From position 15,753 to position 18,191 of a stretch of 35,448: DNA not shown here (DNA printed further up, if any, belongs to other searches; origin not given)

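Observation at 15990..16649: Processive GT2 synthase carrying an adhesin-head-like soluble domain inside its last membrane loop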

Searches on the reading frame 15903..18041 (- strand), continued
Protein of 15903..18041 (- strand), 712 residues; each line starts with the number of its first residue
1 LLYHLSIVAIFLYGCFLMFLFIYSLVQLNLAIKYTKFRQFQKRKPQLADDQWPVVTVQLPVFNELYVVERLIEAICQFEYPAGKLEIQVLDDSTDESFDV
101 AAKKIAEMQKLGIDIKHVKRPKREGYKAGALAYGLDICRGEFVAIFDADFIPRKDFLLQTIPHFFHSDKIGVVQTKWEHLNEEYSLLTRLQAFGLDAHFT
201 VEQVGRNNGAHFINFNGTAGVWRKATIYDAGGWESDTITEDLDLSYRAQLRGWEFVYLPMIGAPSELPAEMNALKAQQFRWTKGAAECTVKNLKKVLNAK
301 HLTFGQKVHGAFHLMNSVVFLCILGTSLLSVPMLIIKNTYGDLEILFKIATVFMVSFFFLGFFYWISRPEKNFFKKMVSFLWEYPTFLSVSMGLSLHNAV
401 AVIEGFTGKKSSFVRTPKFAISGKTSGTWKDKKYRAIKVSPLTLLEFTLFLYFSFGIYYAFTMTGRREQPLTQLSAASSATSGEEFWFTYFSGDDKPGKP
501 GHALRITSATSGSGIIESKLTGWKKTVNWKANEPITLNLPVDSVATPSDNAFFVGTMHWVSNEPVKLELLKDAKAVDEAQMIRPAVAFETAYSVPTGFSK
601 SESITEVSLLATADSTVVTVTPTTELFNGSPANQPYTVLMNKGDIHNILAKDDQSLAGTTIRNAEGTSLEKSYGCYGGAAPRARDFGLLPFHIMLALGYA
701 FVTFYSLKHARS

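Call 82: find_encoding_contigs(protein=P0032, flank=6000, max_places=1)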
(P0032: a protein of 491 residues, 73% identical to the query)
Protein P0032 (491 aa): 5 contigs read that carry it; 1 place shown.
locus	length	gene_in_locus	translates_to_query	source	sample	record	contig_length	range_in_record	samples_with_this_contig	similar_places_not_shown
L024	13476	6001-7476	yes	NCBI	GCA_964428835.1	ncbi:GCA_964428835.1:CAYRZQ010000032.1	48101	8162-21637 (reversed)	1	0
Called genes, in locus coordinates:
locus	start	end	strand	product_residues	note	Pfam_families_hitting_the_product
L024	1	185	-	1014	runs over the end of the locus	PF00873:ACR_tran, PF02355:SecD_SecF_C (faint)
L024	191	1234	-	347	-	PF25919:BSH_CusB (weak), PF25973:BSH_CzcB, PF25989:YknX_C (faint), PF25885:HH_EMRA (weak)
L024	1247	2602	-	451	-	PF02321:OEP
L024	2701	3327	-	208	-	PF00440:TetR_N, PF13305:TetR_C_33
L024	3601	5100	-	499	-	PF00180:Iso_dh, PF18324:Isocitrate_DH_C_bact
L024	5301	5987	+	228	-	PF00535:Glycos_transf_2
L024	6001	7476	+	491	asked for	PF00535:Glycos_transf_2, PF13641:Glyco_tranf_2_3, PF13632:Glyco_trans_2_3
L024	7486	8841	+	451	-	PF26314:MptA_B_family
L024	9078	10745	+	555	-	PF06739:SBBP (weak), PF18962:Por_Secre_tail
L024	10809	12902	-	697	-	PF09371:Tex_N, PF22706:Tex_central_region, PF14639:YqgF, PF16921:Tex_YqgF, PF14635:HHH_7, PF12836:HHH_3, PF17674:HHH_9, PF00575:S1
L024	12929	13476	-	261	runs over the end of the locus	PF00215:OMPdecase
